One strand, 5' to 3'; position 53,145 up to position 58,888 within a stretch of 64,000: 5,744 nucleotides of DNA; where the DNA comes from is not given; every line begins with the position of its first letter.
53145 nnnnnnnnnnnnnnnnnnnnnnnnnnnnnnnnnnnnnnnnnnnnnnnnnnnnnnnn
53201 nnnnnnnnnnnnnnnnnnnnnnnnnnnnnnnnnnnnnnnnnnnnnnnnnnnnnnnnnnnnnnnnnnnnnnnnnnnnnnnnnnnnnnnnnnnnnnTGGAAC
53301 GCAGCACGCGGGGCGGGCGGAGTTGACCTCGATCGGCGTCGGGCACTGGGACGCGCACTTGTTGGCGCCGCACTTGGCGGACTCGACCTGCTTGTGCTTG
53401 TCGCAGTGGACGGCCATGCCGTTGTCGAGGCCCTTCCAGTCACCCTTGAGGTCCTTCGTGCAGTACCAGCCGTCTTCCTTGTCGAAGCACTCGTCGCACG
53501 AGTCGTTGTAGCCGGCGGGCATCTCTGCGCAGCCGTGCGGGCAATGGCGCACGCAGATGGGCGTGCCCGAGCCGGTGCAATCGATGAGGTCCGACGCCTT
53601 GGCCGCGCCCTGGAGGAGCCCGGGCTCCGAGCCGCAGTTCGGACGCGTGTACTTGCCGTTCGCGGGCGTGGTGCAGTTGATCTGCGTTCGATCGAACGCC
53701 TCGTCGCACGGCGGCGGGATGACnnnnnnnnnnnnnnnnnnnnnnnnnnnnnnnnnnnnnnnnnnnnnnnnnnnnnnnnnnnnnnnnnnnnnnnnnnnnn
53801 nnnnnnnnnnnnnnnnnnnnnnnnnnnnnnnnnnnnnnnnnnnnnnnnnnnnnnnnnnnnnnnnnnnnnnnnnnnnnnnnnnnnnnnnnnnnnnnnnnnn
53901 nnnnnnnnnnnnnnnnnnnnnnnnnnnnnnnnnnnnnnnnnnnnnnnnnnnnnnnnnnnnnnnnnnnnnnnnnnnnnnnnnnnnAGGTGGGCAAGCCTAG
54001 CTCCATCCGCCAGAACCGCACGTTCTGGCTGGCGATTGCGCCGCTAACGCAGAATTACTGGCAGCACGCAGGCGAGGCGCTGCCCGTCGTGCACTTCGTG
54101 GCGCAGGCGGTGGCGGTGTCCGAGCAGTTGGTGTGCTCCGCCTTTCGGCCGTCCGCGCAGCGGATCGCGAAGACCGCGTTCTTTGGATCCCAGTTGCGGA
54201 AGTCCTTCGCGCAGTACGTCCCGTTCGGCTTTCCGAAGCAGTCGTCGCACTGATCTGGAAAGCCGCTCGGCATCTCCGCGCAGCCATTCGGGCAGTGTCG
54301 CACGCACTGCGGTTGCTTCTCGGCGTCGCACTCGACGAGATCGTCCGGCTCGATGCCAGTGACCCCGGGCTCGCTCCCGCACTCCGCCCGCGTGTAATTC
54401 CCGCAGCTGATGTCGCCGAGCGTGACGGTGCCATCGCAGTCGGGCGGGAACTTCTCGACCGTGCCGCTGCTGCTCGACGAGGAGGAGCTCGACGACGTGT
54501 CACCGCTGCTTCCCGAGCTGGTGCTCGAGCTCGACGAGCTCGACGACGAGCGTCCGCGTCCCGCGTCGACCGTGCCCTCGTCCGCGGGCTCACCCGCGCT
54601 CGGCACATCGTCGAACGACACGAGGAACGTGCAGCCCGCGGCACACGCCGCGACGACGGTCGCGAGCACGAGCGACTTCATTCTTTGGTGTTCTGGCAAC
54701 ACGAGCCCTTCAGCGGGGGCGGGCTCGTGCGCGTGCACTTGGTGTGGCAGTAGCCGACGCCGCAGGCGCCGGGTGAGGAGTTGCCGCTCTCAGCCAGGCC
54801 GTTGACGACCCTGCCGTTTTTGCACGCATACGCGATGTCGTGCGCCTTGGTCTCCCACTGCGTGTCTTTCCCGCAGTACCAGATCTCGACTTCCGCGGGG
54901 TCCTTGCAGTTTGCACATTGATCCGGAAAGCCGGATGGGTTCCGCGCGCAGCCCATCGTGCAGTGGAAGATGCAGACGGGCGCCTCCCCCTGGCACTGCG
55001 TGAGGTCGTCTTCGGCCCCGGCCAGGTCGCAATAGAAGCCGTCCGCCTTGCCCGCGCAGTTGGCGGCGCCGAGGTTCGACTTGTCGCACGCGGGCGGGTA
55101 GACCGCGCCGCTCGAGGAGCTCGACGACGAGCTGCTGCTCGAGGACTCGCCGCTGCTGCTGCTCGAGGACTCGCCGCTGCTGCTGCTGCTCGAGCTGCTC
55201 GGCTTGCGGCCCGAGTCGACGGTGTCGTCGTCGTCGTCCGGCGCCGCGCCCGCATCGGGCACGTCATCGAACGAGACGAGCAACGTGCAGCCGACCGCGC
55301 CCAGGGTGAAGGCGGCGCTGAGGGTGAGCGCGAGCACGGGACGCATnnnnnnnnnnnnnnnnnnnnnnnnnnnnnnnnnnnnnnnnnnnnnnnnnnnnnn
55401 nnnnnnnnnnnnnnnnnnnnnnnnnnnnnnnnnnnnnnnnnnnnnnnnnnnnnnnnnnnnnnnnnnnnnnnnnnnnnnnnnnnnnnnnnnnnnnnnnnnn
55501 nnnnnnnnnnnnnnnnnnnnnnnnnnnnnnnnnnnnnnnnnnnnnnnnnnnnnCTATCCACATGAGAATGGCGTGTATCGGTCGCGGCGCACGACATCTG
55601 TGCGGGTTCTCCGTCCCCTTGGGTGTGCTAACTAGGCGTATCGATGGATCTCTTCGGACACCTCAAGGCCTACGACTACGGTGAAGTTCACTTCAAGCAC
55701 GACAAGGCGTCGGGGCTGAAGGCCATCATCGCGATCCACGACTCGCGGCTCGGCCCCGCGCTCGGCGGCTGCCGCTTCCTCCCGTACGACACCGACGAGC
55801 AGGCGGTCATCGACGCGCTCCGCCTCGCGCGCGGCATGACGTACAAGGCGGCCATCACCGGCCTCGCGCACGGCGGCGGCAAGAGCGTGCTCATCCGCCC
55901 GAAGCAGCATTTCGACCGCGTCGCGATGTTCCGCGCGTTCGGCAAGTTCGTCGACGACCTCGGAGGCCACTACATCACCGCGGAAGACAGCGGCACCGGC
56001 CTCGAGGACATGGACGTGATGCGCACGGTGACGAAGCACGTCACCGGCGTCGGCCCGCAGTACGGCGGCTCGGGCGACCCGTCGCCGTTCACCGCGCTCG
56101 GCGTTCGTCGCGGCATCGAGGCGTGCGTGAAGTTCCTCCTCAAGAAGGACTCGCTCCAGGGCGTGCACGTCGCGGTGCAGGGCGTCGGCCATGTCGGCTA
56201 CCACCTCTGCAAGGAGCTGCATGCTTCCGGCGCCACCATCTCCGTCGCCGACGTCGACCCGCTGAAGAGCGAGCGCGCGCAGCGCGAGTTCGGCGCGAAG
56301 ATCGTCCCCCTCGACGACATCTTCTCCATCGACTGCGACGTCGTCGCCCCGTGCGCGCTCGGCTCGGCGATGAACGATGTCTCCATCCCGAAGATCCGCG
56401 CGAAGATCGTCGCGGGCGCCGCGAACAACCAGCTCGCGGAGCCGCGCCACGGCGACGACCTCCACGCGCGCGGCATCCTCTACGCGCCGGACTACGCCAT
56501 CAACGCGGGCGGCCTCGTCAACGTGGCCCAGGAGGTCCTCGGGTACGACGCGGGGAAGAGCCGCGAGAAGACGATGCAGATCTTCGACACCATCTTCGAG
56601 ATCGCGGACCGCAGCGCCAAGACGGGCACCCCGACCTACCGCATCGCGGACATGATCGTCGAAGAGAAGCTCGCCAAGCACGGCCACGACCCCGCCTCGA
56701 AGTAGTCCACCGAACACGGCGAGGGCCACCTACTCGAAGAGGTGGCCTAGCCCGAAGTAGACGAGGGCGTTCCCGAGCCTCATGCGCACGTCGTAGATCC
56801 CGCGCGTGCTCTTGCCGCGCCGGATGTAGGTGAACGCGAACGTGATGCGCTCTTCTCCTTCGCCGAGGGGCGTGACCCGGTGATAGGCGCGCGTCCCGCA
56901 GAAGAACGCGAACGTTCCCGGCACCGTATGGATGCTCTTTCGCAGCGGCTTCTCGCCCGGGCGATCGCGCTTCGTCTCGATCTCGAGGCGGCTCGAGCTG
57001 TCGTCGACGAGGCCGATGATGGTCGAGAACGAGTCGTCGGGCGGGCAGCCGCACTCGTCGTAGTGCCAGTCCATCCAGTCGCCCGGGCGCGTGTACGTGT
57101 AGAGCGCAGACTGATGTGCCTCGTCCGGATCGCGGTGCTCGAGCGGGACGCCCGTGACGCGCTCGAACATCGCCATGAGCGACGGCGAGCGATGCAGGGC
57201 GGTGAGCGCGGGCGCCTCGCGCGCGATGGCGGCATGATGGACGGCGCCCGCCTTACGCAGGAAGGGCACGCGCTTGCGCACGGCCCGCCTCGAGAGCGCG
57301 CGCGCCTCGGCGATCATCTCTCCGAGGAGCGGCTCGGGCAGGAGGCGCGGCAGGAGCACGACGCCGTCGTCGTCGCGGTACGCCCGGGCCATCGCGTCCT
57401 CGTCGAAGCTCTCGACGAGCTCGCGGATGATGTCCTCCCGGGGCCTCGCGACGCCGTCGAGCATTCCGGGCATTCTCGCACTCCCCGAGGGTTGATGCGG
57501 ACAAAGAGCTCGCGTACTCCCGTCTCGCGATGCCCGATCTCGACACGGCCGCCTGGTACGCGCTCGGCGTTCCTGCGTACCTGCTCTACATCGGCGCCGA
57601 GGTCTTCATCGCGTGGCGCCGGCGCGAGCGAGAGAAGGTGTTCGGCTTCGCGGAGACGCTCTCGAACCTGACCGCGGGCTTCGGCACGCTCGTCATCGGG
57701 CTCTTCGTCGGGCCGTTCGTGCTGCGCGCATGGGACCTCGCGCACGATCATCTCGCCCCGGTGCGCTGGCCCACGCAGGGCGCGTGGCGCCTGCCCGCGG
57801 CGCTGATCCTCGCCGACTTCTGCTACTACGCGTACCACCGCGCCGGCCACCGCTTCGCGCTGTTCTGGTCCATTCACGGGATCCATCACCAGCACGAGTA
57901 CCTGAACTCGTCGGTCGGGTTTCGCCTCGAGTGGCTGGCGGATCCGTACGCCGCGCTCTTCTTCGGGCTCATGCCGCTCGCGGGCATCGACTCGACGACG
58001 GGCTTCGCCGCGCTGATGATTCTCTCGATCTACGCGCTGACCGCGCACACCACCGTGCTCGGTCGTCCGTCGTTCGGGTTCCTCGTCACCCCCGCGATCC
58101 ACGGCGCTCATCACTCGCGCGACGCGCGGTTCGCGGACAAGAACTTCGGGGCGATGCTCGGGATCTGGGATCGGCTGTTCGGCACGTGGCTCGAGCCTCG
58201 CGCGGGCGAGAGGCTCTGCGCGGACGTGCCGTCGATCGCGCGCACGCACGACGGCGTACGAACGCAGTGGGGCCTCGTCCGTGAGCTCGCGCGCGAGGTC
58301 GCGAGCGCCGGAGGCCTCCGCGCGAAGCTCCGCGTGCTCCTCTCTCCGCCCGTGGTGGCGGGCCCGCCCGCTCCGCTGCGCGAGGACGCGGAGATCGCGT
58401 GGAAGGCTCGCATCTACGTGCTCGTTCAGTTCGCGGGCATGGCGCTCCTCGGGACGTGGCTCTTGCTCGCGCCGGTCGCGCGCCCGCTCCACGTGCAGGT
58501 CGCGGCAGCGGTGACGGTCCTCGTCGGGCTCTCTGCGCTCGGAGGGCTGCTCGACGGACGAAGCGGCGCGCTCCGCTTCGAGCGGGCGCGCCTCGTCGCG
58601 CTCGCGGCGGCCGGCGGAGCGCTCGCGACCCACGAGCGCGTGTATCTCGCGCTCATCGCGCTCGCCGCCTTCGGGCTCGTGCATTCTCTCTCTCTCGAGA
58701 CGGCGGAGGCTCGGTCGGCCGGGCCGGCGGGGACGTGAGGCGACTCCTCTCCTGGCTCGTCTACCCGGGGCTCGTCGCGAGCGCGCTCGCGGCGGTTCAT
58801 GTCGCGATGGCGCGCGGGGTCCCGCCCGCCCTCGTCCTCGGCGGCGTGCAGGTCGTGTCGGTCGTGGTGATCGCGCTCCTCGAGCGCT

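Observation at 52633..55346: Four tandem paralogous Cys-rich lipoproteins with a conserved post-lipobox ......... motif and poly-Ser linkers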

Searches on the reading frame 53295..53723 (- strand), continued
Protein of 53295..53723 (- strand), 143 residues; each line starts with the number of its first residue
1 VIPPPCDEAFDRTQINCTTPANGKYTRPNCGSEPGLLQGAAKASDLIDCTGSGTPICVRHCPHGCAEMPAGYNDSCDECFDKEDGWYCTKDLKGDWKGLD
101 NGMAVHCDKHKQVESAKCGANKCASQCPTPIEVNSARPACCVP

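Call 45: search_protein_families(library=pfam, proteins=[P0134, P0160, P0164, P0168, P0169, P0170, P0172, P0183, P0186], max_evalue=0.001)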
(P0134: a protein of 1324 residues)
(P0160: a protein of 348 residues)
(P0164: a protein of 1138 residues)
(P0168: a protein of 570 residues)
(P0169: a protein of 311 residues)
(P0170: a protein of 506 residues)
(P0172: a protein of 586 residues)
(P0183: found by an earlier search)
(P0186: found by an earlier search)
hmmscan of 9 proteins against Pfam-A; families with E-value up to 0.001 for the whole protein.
P0134 (1324 aa): 5 families
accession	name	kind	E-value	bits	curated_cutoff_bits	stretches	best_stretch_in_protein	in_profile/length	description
PF00652.28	Ricin_B_lectin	-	2.7e-19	70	29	1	38-154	5-126/126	Ricin-type beta-trefoil lectin domain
PF01551.29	Peptidase_M23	-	3.4e-16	59.6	28.7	1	874-951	11-89/96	Peptidase family M23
PF17963.7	Big_9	-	7.3e-15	56.1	23.6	2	1128-1212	1-88/89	Bacterial Ig domain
PF05345.18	He_PIG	-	4.7e-14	53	24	1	1130-1215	1-96/96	Putative Ig domain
PF17892.7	Cadherin_5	-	2.5e-06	27.7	26.5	1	1128-1214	2-97/98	Cadherin-like domain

P0160 (348 aa): 0 families

P0164 (1138 aa): 2 families
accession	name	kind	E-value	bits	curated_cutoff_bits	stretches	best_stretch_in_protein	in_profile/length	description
PF01551.29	Peptidase_M23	-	8.5e-24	84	28.7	2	679-762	12-91/96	Peptidase family M23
PF05345.18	He_PIG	-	1.5e-07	32.2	24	1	937-1020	2-95/96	Putative Ig domain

P0168 (570 aa): 0 families

P0169 (311 aa): 1 family
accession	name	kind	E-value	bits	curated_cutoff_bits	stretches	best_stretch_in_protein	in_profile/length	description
PF05257.22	CHAP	-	0.00061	20.7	26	0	83-128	27-77/81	CHAP domain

P0170 (506 aa): 0 families

P0172 (586 aa): 1 family
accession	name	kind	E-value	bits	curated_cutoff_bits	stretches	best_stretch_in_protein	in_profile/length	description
PF01551.29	Peptidase_M23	-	3.8e-15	56.3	28.7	1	56-159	2-91/96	Peptidase family M23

P0183 (961 aa): 0 families

P0186 (1002 aa): 2 families
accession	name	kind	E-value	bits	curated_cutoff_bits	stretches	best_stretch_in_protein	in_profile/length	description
PF01510.30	Amidase_2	-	2.9e-32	112.2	26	1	236-373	4-131/131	N-acetylmuramoyl-L-alanine amidase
PF01464.25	SLT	-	1.5e-06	28.2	21.3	1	42-159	3-99/117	Transglycosylase SLT domain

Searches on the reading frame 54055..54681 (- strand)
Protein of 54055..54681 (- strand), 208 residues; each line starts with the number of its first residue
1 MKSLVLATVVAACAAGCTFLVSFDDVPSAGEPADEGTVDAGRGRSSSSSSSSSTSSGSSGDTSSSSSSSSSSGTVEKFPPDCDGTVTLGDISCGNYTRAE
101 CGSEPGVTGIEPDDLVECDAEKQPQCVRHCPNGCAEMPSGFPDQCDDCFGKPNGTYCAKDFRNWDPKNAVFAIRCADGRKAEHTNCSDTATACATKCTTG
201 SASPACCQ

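Call 4: search_protein_families(library=pfam, proteins=[window:54055-54681:-], max_evalue=1)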
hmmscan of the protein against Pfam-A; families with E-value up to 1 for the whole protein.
window:54055-54681:- (208 aa): 0 families

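Call 5: search_protein_families(library=ncbifam, proteins=[window:54055-54681:-], max_evalue=1)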
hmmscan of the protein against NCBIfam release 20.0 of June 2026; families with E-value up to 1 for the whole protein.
window:54055-54681:- (208 aa): 2 families
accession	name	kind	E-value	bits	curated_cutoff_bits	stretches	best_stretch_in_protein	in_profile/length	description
NF052523.2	TafF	equivalog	0.074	12.2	420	1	30-154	158-281/379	TafF family fimbrial protein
NF033849.1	ser_rich_anae_1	subfamily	0.15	9.3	650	1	43-73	360-390/1163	serine-rich protein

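Call 30: predict_structure(alignment_id=A3)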
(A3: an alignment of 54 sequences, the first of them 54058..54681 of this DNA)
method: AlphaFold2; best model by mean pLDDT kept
length: 208 residues; sequences in the alignment: 54
mean_pLDDT: 78.8   pTM: 0.61
mean pLDDT of the five models: 78.8, 78.6, 78.3, 78.1, 77.7
residues with pLDDT >= 90: 108; 70-90: 23; 50-70: 54; < 50: 23
segments of 3 or more residues with pLDDT < 50: 68-70
pLDDT, mean of each block of 10 residues (from residue 1): 56 52 55 54 52 52 51 73 96 97 97 98 98 95 95 94 94 96 89 82 78
secondary structure, 60 per line:
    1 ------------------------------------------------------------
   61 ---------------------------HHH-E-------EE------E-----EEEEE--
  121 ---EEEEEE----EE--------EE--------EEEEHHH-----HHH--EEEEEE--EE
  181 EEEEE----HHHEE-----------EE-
elements in order: E114-118 E124-129 E154-157 E171-176 E179-185
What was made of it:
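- AlphaFold gives the motif low confidence (pLDDT about 52-56, call 30).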

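Call 37: fold_search(model_id=the predicted structure, library=pdb)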
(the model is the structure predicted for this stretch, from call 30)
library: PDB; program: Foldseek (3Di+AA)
matches with E <= 10: 59; with E <= 0.001: 0
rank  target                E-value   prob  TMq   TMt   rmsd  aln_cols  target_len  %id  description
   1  8egb_J                3.0e+00  0.02  0.14  0.03  14.6       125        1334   10  Cryo-EM structure of consensus elemental paused elongation complex with an unfolded TL (released 2023-03-01)
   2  4ooc                  3.2e+00  0.07  0.07  0.06   6.5        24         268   25  Dehydratase domain of the polyketide PpsC from Mycobacterium tuberculosis (released 2015-08-05)
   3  6vxn_A                3.2e+00  0.04  0.10  0.08   6.6        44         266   23  Cryo-EM structure of Arabidopsis thaliana MSL1 A320V (released 2020-08-05)
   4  6ke6_RA               3.4e+00  0.03  0.15  0.11  10.3       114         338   10  3.4 angstrom cryo-EM structure of yeast 90S small subunit preribosome (released 2020-08-05)
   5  3j2t_A                3.4e+00  0.02  0.11  0.03  12.7        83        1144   10  An improved model of the human apoptosome (released 2013-04-10)
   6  2auk_B                3.8e+00  0.08  0.15  0.17   8.8        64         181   12  Structure of E. coli RNA polymerase beta' G/G' insert (released 2005-10-04)
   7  7qrw                  3.8e+00  0.02  0.11  0.09  11.7        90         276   13  Crystal structure of NHL domain of TRIM3 (released 2022-05-04)
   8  8ud2_A                3.8e+00  0.01  0.09  0.06  12.0       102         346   10  SARS-CoV-2 Nsp15, apo-form (released 2024-04-24)
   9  6ri9_D                4.0e+00  0.08  0.15  0.03   9.4        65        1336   15  Cryo-EM structure of E. coli RNA polymerase backtracked elongation complex in non-swiveled state (released 2019-07-03)
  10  7b2r_B                4.0e+00  0.02  0.13  0.11  12.7       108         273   12  Crystal structure of NHL domain of TRIM2 (released 2021-01-13)
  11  8acp_D                4.3e+00  0.02  0.15  0.03  14.5       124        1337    9  RNA polymerase at U-rich pause bound to regulatory RNA putL - inactive, open clamp state (released 2022-10-19)
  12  9msg_J                4.6e+00  0.05  0.17  0.04   9.2        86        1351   10  De novo SigN RNA polymerase transcription initiation intermediate with bound SigN-RII (released 2025-08-13)
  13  8sy6_J                4.6e+00  0.03  0.16  0.03  13.7       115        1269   10  E. coli DNA-directed RNA polymerase transcription elongation complex bound the unnatural dB-UTP base pair in the activ (released 2023-12-27)
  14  5nji                  5.1e+00  0.04  0.06  0.05   6.8        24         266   33  Structure of the dehydratase domain of PpsC from Mycobacterium tuberculosis in complex with C12:1-CoA (released 2017-05-31)
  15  7uwh_J                5.5e+00  0.04  0.16  0.03  10.9        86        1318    9  CryoEM Structure of E. coli Transcription-Coupled Ribonucleotide Excision Repair (TC-RER) complex bound to ribonucleot (released 2023-05-31)
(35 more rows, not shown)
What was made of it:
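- On CBM14 / peritrophin-A: Foldseek against PDB found nothing (call 37).
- Tried and rejected: Foldseek against PDB found nothing at E<=0.001 (call 37).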

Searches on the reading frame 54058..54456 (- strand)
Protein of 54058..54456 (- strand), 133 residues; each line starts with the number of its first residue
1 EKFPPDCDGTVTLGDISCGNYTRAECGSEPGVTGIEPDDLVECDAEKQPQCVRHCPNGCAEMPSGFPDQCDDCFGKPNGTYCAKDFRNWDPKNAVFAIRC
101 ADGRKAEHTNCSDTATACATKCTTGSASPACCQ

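Call 84: predict_structure(alignment_id=A7)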
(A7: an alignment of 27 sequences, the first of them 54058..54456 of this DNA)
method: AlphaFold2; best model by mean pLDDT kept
length: 133 residues; sequences in the alignment: 27
mean_pLDDT: 93.2   pTM: 0.84
mean pLDDT of the five models: 93.2, 93.1, 93.0, 92.1, 89.9
residues with pLDDT >= 90: 112; 70-90: 17; 50-70: 4; < 50: 0
segments of 3 or more residues with pLDDT < 50: none
pLDDT, mean of each block of 10 residues (from residue 1): 91 97 98 98 98 96 96 93 94 95 95 88 74 88
secondary structure, 60 per line:
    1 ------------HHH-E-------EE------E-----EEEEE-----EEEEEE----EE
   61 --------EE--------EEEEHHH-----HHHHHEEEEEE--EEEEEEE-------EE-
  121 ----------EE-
elements in order: E39-43 E49-54 E79-82 H91-95 E96-101 E104-110
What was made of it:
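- Two AF2 models have domain pLDDT 94-98 and 93.2 (pTM 0.84) (calls 30, 84).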

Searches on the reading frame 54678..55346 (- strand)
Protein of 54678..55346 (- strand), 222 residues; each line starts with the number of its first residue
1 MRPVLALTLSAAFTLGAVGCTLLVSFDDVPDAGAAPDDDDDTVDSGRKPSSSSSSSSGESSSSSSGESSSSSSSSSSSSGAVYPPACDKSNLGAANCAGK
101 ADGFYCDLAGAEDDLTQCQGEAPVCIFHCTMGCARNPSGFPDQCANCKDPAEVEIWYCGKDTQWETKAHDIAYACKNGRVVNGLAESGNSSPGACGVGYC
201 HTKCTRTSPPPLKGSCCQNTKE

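Call 4: search_protein_families(library=pfam, proteins=[window:54678-55346:-], max_evalue=1)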
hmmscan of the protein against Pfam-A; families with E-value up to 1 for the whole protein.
window:54678-55346:- (222 aa): 1 family
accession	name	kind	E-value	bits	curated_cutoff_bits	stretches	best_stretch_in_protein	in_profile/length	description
PF19439.4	CLEC16A_C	-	0.97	8.3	22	0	23-84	625-689/767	CLEC16A C-terminal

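Call 5: search_protein_families(library=ncbifam, proteins=[window:54678-55346:-], max_evalue=1)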
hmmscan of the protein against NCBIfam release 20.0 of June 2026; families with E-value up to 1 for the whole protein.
window:54678-55346:- (222 aa): 4 families
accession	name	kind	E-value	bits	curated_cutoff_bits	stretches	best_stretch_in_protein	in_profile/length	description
NF033849.1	ser_rich_anae_1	subfamily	0.009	13.4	650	1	50-81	479-510/1163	serine-rich protein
NF006362.0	PRK08581.1-4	equivalog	0.023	13.7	620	1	42-85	93-136/541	amidase domain-containing protein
NF042931.1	SAG1386_EF1546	equivalog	0.059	13.5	80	1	48-79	75-108/158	SAG1386/EF1546 family surface-associated protein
NF038033.1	FEA1_rel_lipo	equivalog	0.85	8.2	250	0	32-99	12-78/406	FEA1-related lipoprotein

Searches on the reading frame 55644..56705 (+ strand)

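Call 14: search_protein_families(library=pfam, proteins=[window:55644-56705:+], max_evalue=0.001)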
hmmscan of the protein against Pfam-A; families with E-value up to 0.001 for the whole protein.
window:55644-56705:+ (353 aa): 4 families
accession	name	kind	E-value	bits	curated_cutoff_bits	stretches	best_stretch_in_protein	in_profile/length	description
PF02812.23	ELFV_dehydrog_N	-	8.8e-24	84.1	25.3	1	15-131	7-128/129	Glu/Leu/Phe/Val dehydrogenase, dimerisation domain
PF00208.27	ELFV_dehydrog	-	7.2e-18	65.6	23.4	2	216-304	97-187/241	Glutamate/Leucine/Phenylalanine/Valine dehydrogenase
PF02826.25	2-Hacid_dh_C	-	0.00028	20.7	25.1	1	168-234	31-95/178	D-isomer specific 2-hydroxyacid dehydrogenase, NAD binding domain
PF00670.27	AdoHcyase_NAD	-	0.00046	20.8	27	1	171-234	21-82/162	S-adenosyl-L-homocysteine hydrolase, NAD binding domain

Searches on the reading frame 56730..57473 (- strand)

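Call 14: search_protein_families(library=pfam, proteins=[window:56730-57473:-], max_evalue=0.001)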
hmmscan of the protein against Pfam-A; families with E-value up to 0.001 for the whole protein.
window:56730-57473:- (247 aa): 1 family
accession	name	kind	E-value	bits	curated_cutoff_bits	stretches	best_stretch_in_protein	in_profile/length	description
PF23169.1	HalD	-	6.2e-11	42.6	26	1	29-140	10-126/228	Halogenase D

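Call 83: search_protein_families(library=ncbifam, proteins=[window:56730-57473:-], max_evalue=0.00001)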
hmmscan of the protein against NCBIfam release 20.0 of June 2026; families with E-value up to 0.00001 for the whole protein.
window:56730-57473:- (247 aa): 0 families

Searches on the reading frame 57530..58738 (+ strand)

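Call 81: search_protein_families(library=pfam, proteins=[window:57530-58738:+], max_evalue=0.001)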
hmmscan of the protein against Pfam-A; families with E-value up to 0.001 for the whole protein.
window:57530-58738:+ (402 aa): 1 family
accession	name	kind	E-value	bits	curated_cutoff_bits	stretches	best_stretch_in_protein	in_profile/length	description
PF04116.19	FA_hydroxylase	-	1.1e-22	81.3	31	1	90-219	3-132/132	Fatty acid hydroxylase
